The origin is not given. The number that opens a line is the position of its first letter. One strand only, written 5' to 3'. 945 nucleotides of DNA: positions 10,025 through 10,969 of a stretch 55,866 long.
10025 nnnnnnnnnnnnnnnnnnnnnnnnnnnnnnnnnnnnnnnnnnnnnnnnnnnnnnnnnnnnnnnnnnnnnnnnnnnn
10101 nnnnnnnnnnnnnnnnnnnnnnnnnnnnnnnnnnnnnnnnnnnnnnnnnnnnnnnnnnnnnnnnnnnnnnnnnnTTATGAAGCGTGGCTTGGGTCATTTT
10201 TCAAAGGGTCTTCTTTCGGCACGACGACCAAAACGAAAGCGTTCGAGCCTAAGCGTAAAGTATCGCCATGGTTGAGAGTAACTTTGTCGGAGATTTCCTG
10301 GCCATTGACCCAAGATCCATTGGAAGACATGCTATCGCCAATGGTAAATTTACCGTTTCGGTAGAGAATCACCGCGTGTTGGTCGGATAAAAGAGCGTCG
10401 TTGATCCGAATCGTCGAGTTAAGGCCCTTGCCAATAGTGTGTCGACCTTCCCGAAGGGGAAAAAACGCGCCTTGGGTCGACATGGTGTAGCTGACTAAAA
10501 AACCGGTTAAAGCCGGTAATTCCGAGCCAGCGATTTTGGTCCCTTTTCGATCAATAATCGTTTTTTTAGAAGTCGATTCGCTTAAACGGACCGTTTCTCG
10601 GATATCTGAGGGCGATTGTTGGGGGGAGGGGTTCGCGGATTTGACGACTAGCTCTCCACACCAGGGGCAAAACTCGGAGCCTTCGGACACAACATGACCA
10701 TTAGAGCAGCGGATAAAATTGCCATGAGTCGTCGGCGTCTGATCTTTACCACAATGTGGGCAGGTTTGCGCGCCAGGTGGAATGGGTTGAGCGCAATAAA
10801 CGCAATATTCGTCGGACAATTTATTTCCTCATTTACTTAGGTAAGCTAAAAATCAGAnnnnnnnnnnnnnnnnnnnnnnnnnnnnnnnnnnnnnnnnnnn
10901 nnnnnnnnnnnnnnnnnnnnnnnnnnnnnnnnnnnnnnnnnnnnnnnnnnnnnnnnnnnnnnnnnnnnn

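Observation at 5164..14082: Dense Ser/Thr signalling module: kinases, PP2Cs, three FHA proteins, a vWA-FHA protein and an FHA-protease fusion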

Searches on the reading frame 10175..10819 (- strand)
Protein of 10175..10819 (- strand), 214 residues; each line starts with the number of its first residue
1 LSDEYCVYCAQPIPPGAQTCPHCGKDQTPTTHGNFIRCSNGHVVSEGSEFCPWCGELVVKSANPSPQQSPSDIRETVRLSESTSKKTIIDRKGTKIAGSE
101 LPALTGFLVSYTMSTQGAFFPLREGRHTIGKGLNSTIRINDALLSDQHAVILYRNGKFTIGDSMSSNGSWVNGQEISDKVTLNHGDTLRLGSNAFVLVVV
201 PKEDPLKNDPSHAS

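Call 4: search_protein_families(library=pfam, proteins=[window:10175-10819:-], max_evalue=0.01)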
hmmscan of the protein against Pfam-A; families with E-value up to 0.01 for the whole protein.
window:10175-10819:- (214 aa): 7 families
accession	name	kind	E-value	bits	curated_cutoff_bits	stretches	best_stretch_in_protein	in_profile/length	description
PF00498.31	FHA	-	5.4e-16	59.2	20.7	1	128-191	2-67/67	FHA domain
PF16697.10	Yop-YscD_cpl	-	2.6e-12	47.2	33.2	1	116-198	8-91/94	Inner membrane component of T3SS, cytoplasmic domain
PF13248.11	Zn_ribbon_3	-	3.3e-09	36.3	27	1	5-26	4-25/26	zinc-ribbon domain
PF13240.11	Zn_Ribbon_1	-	1.6e-08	34.5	25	1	5-25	1-21/23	zinc-ribbon domain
PF12773.13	DZR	-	1.2e-06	29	27.3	1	6-55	1-45/45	Double zinc ribbon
PF24460.1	DUF7575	-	2.6e-05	23.9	28.5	0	49-56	18-25/28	Domain of unknown function (DUF7575)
PF15616.11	TerY_C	-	0.00089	19.8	28.4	1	16-60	73-114/129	TerY-C metal binding domain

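Call 6: search_protein_families(library=padloc, proteins=[window:10175-10819:-], max_evalue=0.001)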
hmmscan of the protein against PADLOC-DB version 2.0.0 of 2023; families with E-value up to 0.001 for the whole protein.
window:10175-10819:- (214 aa): 0 families

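Call 7: search_protein_families(library=ncbifam, proteins=[window:10175-10819:-], max_evalue=0.001)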
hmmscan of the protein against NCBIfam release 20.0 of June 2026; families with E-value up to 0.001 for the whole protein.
window:10175-10819:- (214 aa): 6 families
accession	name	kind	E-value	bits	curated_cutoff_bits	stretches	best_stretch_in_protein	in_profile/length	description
NF049868.1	FhaB_Rv0019c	equivalog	1.2e-12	48.1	125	1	109-195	70-156/158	FHA domain-containing protein FhaB/FipA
NF052573.1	HisKinEspAMyxo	equivalog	7.4e-11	40.8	1400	1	107-194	27-115/755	serine histidine kinase EspA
TIGR03354.1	VI_FHA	hypoth_equivalog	1.5e-09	38.1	120.25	1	117-194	16-98/420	type VI secretion system-associated FHA domain protein TagH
NF041660.2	oxygluDhInhib_OdhI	equivalog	4e-08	33.2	200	1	93-197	24-127/130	oxoglutarate dehydrogenase inhibitor Odhl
NF052403.1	ESX1TransRegEspM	equivalog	1.5e-05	24.1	550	1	120-195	24-101/367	ESX-1 type VII secretion system transcriptional regulator EspM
NF033760.1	gliding_GltG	equivalog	0.00021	20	650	1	136-197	35-96/650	adventurous gliding motility protein GltG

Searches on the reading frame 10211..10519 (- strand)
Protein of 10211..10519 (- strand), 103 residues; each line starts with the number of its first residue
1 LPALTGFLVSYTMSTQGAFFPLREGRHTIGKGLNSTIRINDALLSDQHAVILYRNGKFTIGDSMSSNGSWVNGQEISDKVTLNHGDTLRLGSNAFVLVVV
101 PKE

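Call 48: search_solved_structures(query=window:10211-10519:-, max_evalue=0.01, show_alignments=3)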
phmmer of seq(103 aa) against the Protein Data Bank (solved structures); distinct sequences matched with E-value up to 0.01: 26.
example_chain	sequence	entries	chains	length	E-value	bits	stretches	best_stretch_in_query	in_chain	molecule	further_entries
3po8_A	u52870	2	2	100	2.4e-07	34.3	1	16-97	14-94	Putative uncharacterized protein TB39.8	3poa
2fez_A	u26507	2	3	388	2.8e-07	34.1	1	16-97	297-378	Probable regulatory protein embR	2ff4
2lc1_A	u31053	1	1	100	3.7e-07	33.7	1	16-96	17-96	Putative uncharacterized protein TB39.8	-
6i2q_B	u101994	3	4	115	6.8e-07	32.8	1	2-102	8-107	Glycogen accumulation regulator GarA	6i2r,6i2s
2kfu_A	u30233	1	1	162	1.2e-06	32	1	7-102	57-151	Rv1827 pThr 22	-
6i2p_D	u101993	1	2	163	1.2e-06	32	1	7-102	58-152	Glycogen accumulation regulator GarA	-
2aff_A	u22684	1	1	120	1.2e-06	32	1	14-94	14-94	Antigen KI-67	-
1r21_A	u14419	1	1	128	1.4e-06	31.8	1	14-94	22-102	Antigen Ki-67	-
7rj3_A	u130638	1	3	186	1.5e-06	31.7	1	7-102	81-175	Glycogen accumulation regulator GarA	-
3oun_A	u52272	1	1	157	1.6e-06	31.6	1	16-96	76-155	Putative uncharacterized protein TB39.8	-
8p5r_G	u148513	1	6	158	1.7e-06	31.6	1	2-102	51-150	Glycogen accumulation regulator GarA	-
2kb3_A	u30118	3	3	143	3.9e-06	30.4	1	1-101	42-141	Oxoglutarate dehydrogenase inhibitor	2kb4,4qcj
8p5x_G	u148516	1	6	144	4e-06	30.4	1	1-101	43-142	Oxoglutarate dehydrogenase inhibitor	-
2kkl_A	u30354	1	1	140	5.2e-06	30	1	11-97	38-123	Uncharacterized protein Mb1858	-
3gqs_A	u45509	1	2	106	5e-05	26.8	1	15-98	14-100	Adenylate cyclase-like protein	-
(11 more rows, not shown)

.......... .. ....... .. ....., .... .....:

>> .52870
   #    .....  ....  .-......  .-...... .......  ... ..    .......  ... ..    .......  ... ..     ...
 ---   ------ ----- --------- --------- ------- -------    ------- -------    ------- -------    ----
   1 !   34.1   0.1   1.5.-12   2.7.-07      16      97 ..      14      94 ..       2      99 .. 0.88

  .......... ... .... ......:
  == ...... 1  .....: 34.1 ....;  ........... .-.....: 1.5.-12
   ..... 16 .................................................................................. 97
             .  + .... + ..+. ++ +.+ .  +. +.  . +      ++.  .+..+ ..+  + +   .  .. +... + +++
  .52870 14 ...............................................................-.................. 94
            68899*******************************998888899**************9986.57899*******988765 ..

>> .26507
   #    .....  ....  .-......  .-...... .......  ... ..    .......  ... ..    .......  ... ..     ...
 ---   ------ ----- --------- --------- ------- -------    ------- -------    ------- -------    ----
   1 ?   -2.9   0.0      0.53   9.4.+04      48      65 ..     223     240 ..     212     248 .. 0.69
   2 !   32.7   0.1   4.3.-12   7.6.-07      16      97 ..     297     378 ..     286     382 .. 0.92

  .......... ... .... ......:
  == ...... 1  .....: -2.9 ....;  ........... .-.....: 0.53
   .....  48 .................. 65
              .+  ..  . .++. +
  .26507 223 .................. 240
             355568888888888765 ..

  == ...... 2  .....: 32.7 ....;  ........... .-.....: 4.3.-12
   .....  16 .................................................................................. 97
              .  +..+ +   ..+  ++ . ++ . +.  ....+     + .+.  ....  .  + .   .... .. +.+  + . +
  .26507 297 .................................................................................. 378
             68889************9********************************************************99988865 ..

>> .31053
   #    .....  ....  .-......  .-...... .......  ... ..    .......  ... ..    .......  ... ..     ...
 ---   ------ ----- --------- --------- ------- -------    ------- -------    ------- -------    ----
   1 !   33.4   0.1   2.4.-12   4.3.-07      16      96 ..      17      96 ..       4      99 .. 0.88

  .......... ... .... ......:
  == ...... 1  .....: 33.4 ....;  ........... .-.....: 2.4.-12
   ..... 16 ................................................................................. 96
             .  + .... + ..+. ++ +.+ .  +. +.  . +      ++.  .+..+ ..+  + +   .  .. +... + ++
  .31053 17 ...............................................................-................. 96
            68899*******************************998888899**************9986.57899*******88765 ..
